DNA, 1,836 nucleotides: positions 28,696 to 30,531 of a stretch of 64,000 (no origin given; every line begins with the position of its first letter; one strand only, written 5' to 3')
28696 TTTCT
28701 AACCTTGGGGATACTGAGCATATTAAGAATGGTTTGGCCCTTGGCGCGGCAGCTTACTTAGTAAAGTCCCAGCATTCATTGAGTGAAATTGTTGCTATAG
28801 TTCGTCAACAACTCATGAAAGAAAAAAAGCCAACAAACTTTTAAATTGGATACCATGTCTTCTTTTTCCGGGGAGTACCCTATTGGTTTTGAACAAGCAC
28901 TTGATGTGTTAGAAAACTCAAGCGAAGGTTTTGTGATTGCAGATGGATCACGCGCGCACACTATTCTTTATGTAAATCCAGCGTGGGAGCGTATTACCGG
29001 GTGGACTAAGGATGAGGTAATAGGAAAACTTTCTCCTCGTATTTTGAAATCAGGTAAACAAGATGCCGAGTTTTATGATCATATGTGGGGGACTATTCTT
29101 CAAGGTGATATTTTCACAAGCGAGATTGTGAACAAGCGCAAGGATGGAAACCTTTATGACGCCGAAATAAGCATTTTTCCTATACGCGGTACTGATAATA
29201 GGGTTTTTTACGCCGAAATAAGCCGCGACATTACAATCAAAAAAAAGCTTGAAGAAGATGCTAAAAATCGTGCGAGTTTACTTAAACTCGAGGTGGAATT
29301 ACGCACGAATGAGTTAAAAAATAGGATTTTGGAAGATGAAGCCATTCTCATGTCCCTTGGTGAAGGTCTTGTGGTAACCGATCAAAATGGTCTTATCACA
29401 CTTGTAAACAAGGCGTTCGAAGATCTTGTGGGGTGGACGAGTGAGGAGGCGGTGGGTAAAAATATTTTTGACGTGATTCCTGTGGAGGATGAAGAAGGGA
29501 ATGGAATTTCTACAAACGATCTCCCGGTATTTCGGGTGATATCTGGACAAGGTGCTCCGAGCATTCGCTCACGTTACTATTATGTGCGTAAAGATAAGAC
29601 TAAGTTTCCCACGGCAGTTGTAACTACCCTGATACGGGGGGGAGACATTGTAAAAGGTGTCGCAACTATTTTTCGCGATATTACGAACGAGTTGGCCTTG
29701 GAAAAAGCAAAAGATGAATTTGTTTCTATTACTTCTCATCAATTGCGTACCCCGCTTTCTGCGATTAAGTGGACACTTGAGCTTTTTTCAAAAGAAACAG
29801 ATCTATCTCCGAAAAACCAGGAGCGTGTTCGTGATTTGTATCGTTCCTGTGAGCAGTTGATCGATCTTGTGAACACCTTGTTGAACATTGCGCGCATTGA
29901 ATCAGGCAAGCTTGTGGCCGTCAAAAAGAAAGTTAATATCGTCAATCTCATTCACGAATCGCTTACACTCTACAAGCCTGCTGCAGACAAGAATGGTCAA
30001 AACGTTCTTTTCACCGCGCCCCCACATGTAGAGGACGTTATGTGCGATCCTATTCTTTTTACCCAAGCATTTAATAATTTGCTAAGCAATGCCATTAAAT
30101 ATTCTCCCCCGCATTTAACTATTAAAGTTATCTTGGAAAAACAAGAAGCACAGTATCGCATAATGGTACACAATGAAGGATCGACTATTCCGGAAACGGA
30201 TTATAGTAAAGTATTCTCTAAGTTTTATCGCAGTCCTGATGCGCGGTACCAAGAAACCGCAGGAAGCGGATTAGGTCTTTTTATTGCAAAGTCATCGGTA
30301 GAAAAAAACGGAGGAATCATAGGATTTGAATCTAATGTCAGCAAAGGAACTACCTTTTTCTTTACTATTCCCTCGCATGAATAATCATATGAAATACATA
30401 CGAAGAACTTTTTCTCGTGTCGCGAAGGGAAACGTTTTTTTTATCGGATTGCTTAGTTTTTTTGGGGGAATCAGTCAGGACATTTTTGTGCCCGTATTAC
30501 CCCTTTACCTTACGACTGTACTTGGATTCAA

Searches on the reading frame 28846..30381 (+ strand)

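Call 26: search_protein_families(library=pfam, proteins=[window:28846-30381:+], max_evalue=0.00001)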
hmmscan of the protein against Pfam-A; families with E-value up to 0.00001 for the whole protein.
window:28846-30381:+ (512 aa): 7 families
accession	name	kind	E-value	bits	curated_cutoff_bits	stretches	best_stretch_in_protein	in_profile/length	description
PF13426.13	PAS_9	-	1.6e-28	99.5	27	2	27-130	2-102/103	PAS domain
PF00989.32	PAS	-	1.8e-26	92.8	22.6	2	165-279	4-113/113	PAS fold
PF02518.31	HATPase_c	-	6.9e-22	78.4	26.4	1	401-510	2-109/111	Histidine kinase-, DNA gyrase B-, and HSP90-like ATPase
PF08448.16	PAS_4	-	2.8e-16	60.1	23.1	1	22-132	1-108/110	PAS fold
PF00512.31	HisKA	-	1.2e-15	57.7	26.9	1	288-354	1-66/66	His Kinase A (phospho-acceptor) domain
PF13188.13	PAS_8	-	7e-15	54.8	21.8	1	21-64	6-48/65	PAS domain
PF08447.18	PAS_3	-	1.3e-10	41.8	25.6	1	40-121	1-83/89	PAS fold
